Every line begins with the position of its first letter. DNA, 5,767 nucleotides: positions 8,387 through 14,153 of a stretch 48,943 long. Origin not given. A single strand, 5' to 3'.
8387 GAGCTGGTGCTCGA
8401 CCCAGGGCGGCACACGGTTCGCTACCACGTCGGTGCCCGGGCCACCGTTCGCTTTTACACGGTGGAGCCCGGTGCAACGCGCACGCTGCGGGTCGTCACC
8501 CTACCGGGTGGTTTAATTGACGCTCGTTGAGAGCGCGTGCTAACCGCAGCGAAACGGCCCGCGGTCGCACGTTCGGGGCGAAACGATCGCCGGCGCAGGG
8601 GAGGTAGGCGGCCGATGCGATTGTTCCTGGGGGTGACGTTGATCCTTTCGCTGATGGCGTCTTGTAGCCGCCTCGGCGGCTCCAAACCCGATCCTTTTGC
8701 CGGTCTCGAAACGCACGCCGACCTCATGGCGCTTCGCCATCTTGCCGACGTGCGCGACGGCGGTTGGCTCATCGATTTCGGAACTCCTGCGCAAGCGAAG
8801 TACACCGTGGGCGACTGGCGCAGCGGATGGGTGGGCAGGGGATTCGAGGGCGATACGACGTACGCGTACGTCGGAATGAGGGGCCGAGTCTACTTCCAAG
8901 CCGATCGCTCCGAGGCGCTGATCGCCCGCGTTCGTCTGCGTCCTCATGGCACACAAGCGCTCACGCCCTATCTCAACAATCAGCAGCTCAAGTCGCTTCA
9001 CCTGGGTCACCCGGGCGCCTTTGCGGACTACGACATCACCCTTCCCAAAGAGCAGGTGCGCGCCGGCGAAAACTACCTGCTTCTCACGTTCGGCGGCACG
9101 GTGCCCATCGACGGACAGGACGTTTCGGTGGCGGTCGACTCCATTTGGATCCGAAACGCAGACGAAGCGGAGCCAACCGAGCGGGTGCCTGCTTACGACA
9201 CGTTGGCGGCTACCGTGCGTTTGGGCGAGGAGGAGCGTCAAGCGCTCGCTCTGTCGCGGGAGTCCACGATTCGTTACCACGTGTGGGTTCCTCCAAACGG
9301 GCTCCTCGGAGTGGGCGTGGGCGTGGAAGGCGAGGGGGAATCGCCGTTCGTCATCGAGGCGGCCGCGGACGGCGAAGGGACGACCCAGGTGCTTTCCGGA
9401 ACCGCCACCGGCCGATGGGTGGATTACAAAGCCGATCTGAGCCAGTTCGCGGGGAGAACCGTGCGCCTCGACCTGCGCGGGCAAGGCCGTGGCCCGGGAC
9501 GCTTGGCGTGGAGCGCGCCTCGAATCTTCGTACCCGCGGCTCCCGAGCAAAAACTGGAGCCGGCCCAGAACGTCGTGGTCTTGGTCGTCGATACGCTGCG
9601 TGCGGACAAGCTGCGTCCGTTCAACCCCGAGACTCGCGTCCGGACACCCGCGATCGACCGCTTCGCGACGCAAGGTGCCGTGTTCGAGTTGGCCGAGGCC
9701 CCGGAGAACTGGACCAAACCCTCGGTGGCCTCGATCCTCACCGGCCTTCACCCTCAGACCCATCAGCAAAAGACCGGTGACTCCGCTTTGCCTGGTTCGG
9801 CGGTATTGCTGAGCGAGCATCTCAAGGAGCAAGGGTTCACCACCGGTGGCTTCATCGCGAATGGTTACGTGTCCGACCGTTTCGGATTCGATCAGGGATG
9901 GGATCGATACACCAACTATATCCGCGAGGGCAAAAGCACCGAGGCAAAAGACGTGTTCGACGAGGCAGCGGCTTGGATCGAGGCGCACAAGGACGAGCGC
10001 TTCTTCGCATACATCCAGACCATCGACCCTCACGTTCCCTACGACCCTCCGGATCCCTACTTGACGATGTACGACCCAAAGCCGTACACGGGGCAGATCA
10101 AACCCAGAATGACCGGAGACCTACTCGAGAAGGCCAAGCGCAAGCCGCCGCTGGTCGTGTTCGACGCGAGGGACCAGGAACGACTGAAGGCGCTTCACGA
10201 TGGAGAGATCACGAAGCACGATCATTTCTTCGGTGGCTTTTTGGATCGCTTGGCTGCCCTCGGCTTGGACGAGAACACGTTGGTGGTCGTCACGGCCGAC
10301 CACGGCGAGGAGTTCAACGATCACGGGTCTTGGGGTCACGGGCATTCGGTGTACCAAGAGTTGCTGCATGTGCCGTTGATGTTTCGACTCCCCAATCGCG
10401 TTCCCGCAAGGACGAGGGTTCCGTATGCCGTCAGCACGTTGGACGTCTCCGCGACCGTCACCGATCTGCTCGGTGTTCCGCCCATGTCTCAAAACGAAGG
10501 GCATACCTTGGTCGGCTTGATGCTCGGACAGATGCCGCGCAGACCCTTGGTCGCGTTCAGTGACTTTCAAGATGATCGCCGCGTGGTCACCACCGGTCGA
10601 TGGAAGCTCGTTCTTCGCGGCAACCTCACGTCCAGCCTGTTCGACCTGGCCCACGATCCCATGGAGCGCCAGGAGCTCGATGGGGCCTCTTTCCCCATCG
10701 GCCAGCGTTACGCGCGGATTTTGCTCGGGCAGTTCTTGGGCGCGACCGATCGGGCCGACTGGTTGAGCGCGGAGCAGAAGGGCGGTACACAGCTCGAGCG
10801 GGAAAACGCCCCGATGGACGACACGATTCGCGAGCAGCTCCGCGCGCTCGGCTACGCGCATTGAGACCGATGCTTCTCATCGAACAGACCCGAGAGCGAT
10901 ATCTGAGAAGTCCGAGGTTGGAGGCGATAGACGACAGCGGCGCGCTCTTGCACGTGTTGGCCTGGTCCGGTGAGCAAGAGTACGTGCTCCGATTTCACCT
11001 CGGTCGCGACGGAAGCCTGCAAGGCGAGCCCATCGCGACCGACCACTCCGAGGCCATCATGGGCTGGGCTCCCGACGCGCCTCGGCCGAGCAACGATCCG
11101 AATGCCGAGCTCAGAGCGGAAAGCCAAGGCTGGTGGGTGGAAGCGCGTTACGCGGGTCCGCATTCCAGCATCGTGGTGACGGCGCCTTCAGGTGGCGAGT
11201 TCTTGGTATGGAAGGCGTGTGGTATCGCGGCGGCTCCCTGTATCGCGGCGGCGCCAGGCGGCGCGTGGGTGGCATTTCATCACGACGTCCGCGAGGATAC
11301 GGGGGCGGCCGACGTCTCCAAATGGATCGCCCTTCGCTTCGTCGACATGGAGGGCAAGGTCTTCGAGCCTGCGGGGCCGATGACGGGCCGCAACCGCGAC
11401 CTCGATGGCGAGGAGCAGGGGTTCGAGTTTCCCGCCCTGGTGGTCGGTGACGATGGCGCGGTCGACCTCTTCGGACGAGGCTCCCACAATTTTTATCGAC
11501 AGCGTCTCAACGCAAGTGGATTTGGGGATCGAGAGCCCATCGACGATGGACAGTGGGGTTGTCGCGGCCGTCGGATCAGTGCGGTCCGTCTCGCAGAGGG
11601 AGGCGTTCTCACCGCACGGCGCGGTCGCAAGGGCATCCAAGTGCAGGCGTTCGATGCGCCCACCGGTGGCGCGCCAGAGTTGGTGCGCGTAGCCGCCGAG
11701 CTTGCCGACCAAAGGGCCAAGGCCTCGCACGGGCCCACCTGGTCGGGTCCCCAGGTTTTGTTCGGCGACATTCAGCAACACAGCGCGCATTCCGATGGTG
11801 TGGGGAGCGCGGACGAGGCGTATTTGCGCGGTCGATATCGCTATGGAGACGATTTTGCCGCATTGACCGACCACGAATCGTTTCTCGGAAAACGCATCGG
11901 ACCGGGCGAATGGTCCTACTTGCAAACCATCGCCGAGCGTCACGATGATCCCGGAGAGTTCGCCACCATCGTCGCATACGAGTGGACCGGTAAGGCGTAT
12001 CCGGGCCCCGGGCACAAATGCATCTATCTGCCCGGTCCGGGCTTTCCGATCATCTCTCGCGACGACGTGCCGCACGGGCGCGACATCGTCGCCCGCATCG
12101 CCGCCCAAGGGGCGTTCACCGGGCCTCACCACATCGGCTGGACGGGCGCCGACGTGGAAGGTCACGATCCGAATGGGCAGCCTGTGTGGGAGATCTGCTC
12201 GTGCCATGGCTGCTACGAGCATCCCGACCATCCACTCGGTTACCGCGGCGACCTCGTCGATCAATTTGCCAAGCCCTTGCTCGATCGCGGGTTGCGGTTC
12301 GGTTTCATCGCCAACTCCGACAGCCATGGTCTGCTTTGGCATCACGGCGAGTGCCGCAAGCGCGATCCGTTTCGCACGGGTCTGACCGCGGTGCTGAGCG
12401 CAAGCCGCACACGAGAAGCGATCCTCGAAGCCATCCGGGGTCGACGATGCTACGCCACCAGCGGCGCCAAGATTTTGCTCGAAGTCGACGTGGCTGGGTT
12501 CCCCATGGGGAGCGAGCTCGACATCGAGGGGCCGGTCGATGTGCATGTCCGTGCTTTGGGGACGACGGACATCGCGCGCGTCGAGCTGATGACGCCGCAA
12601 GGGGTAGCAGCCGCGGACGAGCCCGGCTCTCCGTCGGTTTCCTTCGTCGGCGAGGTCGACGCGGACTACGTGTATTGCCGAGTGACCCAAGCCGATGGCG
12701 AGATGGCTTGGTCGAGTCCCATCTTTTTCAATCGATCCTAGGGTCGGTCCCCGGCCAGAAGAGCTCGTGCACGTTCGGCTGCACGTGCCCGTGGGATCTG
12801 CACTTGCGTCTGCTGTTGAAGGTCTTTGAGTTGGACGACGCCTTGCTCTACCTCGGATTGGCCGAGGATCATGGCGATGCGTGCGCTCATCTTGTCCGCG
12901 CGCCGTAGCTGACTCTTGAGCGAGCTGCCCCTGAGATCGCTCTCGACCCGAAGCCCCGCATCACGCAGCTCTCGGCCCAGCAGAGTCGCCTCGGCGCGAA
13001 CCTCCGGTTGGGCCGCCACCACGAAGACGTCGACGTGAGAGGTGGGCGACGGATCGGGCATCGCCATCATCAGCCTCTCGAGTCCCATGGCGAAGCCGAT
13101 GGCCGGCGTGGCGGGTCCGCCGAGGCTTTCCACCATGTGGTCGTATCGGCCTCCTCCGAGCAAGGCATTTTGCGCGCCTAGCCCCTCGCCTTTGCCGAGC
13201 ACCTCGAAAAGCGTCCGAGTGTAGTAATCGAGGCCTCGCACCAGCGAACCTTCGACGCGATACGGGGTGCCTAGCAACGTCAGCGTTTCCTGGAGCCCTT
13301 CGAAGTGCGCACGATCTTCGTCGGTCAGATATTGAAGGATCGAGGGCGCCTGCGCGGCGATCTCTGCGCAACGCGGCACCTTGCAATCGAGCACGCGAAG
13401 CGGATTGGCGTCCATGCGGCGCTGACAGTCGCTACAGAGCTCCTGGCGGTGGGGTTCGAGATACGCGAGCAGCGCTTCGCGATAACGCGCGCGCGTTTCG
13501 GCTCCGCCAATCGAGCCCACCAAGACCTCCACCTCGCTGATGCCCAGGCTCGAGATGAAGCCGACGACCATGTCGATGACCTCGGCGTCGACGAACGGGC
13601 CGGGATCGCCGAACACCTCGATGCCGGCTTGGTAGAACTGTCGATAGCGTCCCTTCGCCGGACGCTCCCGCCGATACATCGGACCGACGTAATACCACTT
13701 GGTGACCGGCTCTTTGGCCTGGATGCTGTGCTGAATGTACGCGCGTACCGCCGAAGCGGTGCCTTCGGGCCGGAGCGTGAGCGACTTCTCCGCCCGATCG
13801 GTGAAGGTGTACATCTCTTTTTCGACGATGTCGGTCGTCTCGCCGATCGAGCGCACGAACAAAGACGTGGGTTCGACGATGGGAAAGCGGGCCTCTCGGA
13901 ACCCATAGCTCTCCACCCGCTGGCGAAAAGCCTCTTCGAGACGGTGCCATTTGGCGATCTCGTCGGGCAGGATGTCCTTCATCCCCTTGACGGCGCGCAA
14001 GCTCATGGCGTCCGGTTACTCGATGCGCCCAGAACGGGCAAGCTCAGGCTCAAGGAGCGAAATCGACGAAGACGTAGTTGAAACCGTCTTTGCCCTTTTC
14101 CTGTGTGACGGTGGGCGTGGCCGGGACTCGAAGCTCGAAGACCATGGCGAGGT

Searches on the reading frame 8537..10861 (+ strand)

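Call 34: search_protein_families(library=pfam, proteins=[window:8537-10861:+], max_evalue=0.001)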
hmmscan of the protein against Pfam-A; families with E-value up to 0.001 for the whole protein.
window:8537-10861:+ (775 aa): 3 families
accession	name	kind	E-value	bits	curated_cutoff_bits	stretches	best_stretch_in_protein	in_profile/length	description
PF00884.28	Sulfatase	-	4.7e-39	134.9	25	1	344-647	1-301/301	Sulfatase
PF01663.27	Phosphodiest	-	4.7e-11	43.3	23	1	346-409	1-60/342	Type I phosphodiesterase / nucleotide pyrophosphatase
PF16347.10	SGSH_C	-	7.6e-08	33.1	29.3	1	603-714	9-131/154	N-sulphoglucosamine sulphohydrolase, C-terminal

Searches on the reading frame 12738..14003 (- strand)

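Call 34: search_protein_families(library=pfam, proteins=[window:12738-14003:-], max_evalue=0.001)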
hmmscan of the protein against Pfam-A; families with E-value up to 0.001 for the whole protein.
window:12738-14003:- (421 aa): 3 families
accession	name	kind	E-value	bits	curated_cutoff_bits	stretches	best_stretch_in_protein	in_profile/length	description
PF13393.11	tRNA-synt_His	-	4.8e-44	151.3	25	1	7-311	1-308/308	Histidyl-tRNA synthetase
PF03129.25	HGTP_anticodon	-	4.3e-15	56.1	21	1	325-412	1-91/94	Anticodon binding domain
PF00587.30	tRNA-synt_2b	-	1.9e-13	51.3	29.3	1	65-199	1-140/179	tRNA synthetase class II core domain (G, H, P, S and T)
